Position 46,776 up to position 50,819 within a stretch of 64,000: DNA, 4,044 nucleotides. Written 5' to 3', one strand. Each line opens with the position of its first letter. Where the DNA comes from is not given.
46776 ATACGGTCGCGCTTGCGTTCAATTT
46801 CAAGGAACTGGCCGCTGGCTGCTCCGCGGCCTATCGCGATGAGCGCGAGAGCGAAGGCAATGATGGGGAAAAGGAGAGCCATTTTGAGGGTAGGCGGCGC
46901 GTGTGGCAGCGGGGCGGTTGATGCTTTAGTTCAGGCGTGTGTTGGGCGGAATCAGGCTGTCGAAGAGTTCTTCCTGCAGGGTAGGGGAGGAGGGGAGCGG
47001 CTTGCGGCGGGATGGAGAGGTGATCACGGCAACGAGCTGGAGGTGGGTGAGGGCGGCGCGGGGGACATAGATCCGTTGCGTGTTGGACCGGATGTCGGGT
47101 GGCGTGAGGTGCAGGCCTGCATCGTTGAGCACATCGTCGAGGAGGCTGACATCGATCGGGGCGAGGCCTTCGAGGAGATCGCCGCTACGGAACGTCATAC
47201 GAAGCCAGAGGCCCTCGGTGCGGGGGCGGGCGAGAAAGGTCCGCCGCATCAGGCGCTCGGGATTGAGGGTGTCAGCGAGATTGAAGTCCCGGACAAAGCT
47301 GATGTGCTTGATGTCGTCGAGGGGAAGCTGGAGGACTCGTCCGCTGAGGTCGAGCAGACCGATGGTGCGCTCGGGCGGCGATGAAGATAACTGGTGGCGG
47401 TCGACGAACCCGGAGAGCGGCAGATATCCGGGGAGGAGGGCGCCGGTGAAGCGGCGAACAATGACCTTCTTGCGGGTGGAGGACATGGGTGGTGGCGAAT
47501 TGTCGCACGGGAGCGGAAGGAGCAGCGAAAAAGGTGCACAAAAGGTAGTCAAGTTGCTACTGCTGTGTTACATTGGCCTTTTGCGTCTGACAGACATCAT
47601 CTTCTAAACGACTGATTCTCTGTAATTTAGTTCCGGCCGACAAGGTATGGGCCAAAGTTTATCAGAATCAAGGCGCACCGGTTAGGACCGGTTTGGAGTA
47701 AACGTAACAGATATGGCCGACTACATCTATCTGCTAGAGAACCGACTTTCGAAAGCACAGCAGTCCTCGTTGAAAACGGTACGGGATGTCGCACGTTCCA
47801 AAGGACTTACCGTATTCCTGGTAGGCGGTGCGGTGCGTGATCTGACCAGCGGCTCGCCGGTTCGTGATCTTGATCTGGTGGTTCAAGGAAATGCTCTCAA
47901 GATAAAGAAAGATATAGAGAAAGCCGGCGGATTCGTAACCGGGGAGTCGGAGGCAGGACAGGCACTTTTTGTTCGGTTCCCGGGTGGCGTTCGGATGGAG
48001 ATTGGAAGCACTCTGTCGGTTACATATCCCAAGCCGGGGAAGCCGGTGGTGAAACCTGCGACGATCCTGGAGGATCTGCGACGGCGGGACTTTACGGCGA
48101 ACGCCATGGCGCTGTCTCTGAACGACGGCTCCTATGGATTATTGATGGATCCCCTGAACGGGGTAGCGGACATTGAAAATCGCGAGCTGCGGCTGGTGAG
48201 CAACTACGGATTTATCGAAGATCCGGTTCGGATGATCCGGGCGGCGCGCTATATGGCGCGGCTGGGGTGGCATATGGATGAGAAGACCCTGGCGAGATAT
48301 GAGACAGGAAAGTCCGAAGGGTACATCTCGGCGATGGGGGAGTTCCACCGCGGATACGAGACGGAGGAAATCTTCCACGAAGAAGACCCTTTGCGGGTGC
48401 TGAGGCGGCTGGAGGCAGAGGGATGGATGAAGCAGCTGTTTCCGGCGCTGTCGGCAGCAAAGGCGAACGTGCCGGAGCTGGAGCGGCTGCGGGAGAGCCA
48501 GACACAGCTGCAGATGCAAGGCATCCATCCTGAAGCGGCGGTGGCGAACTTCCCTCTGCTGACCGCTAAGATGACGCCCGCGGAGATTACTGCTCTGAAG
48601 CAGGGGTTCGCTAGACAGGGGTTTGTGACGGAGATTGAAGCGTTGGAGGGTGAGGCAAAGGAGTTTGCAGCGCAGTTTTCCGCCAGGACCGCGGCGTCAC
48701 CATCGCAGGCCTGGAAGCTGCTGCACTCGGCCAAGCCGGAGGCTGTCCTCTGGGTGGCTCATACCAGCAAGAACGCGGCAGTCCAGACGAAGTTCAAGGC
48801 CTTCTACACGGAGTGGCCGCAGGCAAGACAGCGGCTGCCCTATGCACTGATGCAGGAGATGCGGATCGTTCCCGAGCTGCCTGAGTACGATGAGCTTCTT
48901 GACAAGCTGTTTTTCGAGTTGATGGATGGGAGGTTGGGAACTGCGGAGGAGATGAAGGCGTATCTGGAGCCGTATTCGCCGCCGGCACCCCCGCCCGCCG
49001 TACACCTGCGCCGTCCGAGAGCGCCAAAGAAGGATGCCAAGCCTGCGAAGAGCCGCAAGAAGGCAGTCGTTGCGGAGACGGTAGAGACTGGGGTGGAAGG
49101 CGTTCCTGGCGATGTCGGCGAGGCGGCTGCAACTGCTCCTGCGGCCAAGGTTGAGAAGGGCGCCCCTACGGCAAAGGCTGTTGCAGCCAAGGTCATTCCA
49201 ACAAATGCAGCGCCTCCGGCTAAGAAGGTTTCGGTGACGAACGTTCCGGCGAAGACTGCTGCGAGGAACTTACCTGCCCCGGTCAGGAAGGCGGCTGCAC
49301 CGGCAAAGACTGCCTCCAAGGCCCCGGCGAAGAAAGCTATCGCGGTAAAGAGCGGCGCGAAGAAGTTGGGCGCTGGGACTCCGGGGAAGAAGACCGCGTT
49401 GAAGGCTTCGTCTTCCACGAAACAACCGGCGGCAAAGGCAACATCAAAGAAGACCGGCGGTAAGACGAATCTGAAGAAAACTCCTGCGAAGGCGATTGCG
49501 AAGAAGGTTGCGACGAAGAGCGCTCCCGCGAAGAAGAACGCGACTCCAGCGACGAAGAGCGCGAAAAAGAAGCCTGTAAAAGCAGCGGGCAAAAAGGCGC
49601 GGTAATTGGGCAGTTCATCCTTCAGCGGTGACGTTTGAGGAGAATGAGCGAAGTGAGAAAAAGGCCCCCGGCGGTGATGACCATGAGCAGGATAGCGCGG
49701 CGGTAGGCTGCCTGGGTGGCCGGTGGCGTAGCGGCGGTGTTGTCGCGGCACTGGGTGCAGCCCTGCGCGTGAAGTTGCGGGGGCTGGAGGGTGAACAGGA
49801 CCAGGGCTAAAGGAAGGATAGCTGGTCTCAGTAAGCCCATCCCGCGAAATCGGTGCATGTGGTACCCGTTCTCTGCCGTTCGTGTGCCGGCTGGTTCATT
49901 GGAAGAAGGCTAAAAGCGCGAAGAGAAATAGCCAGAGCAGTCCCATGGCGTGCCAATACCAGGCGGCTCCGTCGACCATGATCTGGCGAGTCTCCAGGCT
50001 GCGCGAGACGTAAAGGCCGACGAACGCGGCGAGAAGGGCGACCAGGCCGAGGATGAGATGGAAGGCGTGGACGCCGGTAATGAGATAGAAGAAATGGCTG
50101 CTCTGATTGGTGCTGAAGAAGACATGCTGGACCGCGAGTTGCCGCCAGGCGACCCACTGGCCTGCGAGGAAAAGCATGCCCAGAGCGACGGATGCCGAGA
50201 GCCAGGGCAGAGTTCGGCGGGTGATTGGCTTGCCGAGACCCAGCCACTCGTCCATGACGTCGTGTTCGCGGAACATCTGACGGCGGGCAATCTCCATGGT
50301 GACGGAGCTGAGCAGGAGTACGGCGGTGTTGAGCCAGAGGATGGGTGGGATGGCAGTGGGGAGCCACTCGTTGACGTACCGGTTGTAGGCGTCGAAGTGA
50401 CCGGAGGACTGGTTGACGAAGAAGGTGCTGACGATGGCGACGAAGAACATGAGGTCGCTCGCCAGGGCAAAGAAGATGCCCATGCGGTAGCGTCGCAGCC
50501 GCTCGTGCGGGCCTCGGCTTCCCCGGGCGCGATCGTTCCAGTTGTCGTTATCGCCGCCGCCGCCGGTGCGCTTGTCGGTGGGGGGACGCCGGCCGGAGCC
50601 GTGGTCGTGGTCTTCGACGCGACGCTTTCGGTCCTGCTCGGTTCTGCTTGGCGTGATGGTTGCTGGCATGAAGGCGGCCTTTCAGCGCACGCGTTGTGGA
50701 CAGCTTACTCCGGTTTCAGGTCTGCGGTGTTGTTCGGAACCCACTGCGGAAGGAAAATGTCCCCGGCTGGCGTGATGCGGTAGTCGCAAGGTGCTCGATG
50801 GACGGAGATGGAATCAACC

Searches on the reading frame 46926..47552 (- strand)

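Call 54: search_protein_families(library=pfam, proteins=[window:46926-47552:-], max_evalue=0.01)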
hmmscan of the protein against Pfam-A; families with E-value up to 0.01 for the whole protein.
window:46926-47552:- (208 aa): 1 family
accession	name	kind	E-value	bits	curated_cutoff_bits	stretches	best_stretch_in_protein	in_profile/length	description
PF22478.1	DUF6982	-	8e-47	159.1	24.5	1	27-175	2-134/134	Family of unknown function (DUF6982)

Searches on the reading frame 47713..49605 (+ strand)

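Call 3: search_protein_families(library=pfam, proteins=[window:47713-49605:+], max_evalue=0.01)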
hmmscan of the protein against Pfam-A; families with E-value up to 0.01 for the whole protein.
window:47713-49605:+ (630 aa): 1 family
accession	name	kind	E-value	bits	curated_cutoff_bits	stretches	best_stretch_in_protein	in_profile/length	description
PF01743.26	PolyA_pol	-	2e-17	64.1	23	1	34-160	1-126/126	Poly A polymerase head domain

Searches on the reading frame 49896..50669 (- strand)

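Call 3: search_protein_families(library=pfam, proteins=[window:49896-50669:-], max_evalue=0.01)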
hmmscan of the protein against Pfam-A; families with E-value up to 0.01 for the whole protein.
window:49896-50669:- (257 aa): 1 family
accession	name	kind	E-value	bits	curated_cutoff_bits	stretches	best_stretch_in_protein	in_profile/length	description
PF00510.24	COX3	-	8.5e-11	42.6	23.8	1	61-254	76-254/258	Cytochrome c oxidase subunit III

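Call 4: search_protein_families(library=ncbifam, proteins=[window:49896-50669:-], max_evalue=0.01)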
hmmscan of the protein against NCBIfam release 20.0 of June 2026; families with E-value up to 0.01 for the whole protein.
window:49896-50669:- (257 aa): 4 families
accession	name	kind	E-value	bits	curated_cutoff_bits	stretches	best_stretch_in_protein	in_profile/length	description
NF050119.1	aa3_CtaE_Actin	exception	3.9e-20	72.9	190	1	62-255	12-188/190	aa3-type cytochrome oxidase subunit III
TIGR02842.1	CyoC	equivalog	3.6e-09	37.2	223.75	1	63-253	3-174/180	cytochrome o ubiquinol oxidase subunit III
TIGR02897.1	QoxC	equivalog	0.00017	21.8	239.9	1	60-252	9-183/190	cytochrome aa3 quinol oxidase subunit III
NF007944.0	PRK10663.1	equivalog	0.00026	20.9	340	1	53-253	17-198/204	cytochrome o ubiquinol oxidase subunit III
